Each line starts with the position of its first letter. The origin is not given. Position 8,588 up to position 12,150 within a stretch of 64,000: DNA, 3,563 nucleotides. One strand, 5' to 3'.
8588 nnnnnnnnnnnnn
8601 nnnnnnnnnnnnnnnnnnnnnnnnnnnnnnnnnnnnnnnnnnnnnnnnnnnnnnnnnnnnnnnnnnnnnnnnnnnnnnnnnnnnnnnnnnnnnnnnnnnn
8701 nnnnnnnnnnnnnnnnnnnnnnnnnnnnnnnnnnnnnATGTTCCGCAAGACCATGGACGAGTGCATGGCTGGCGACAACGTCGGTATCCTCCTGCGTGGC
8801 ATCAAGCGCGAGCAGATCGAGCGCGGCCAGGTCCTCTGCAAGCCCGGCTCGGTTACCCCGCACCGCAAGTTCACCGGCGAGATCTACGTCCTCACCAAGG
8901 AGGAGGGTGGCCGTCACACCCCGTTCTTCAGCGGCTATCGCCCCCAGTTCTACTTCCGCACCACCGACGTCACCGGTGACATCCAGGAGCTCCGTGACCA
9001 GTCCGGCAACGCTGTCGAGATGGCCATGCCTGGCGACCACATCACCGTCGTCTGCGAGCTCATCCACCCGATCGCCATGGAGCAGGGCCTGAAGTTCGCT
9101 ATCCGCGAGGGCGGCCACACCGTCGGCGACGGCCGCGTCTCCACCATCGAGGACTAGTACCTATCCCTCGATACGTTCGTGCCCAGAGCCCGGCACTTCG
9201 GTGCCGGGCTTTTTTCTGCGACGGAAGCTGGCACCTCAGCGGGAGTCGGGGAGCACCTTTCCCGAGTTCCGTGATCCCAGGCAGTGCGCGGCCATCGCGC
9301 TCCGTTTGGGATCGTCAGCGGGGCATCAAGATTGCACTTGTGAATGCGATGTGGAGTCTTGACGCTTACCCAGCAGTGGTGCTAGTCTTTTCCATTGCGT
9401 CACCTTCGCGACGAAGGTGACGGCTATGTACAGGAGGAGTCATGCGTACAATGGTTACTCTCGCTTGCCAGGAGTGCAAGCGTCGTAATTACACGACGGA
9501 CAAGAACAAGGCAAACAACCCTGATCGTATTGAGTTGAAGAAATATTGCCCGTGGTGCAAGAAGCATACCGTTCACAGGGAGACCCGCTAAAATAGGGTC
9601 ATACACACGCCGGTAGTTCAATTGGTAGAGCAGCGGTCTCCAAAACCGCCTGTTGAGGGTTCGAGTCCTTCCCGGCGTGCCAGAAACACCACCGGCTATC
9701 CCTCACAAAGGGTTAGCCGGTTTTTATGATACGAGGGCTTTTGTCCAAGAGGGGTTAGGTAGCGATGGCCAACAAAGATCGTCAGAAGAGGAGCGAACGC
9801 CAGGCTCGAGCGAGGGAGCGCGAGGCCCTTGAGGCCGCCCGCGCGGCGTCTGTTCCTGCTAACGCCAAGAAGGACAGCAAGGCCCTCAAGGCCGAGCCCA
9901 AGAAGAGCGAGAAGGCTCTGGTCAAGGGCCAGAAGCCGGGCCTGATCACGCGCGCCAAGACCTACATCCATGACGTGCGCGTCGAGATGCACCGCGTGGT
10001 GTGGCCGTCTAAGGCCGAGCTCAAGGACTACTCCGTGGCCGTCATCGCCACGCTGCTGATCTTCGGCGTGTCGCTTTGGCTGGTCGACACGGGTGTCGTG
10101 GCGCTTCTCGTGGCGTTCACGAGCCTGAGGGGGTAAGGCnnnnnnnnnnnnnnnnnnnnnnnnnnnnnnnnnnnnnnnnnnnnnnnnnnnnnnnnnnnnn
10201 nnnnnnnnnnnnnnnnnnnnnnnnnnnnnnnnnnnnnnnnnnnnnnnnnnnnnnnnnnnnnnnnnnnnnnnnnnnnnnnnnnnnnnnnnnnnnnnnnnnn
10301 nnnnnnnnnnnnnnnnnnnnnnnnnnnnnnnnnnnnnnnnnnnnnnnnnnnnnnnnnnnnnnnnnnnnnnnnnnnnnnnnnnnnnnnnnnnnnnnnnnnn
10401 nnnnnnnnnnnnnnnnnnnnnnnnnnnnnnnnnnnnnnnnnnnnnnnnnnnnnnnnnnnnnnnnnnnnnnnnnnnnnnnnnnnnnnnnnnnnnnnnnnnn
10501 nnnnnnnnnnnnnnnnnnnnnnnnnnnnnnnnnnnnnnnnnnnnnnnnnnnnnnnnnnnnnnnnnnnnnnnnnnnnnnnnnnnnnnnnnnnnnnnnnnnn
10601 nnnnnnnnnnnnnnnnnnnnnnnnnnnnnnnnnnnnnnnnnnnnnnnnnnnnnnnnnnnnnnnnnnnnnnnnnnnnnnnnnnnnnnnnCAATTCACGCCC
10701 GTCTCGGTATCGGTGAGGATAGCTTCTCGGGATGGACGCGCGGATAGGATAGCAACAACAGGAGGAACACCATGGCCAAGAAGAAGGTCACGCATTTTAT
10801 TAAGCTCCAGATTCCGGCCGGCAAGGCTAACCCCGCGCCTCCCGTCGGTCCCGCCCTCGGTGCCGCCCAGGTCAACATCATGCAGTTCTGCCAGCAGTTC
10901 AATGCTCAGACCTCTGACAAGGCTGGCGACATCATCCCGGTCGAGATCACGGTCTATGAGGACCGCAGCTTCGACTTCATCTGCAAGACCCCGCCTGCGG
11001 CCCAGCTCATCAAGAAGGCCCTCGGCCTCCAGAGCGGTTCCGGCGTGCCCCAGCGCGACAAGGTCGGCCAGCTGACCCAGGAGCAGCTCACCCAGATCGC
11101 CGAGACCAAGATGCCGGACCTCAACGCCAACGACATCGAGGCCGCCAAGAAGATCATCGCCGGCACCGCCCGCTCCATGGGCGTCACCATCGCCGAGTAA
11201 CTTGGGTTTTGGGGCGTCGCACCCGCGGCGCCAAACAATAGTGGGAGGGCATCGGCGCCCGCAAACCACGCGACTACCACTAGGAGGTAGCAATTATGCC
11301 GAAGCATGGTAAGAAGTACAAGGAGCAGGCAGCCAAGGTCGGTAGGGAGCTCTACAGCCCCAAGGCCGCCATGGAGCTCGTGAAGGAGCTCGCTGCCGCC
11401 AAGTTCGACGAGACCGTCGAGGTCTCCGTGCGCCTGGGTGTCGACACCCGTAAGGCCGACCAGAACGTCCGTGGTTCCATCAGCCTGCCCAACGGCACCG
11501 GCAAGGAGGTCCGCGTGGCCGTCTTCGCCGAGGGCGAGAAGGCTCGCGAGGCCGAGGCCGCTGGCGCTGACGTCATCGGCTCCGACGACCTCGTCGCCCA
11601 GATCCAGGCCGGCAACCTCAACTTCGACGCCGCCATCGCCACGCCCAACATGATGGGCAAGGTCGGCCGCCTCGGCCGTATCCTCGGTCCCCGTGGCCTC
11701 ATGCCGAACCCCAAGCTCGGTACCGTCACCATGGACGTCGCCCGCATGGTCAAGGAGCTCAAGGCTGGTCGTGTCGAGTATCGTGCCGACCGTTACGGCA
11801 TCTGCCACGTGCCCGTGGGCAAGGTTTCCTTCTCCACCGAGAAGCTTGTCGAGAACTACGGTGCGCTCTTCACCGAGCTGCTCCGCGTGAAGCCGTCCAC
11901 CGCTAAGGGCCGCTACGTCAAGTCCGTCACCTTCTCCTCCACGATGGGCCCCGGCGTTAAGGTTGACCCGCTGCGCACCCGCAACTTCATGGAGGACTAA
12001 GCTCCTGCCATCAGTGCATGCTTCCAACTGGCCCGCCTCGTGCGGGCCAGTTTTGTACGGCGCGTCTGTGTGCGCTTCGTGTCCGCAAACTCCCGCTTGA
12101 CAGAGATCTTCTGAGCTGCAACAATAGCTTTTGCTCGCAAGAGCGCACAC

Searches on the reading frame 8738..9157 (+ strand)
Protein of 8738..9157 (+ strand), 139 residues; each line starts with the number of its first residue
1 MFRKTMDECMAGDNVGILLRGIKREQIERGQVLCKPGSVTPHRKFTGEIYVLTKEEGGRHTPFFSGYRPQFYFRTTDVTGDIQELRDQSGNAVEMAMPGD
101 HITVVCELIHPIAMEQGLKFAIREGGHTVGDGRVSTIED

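Call 69: search_protein_families(library=pfam, proteins=[window:8738-9157:+], max_evalue=0.00001)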
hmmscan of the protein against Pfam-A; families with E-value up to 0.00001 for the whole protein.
window:8738-9157:+ (139 aa): 2 families
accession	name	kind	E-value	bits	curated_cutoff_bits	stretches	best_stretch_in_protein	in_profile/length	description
PF03143.23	GTP_EFTU_D3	-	1.1e-38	132.2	27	1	38-137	1-105/106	Elongation factor Tu C-terminal domain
PF03144.31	GTP_EFTU_D2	-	7.7e-07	29.9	30.3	1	1-34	40-73/73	Elongation factor Tu domain 2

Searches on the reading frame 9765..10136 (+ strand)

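Call 69: search_protein_families(library=pfam, proteins=[window:9765-10136:+], max_evalue=0.00001)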
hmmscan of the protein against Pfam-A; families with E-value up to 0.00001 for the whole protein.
window:9765-10136:+ (123 aa): 1 family
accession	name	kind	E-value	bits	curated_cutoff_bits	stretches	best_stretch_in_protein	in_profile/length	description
PF00584.25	SecE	-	1.2e-14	54.5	22.7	1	65-115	1-51/55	SecE/Sec61-gamma subunits of protein translocation complex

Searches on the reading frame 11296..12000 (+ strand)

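Call 69: search_protein_families(library=pfam, proteins=[window:11296-12000:+], max_evalue=0.00001)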
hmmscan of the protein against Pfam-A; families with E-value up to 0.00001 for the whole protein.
window:11296-12000:+ (234 aa): 1 family
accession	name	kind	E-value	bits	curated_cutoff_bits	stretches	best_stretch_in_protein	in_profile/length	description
PF00687.26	Ribosomal_L1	-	2e-69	233.6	32.2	1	29-219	1-198/198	Ribosomal protein L1p/L10e family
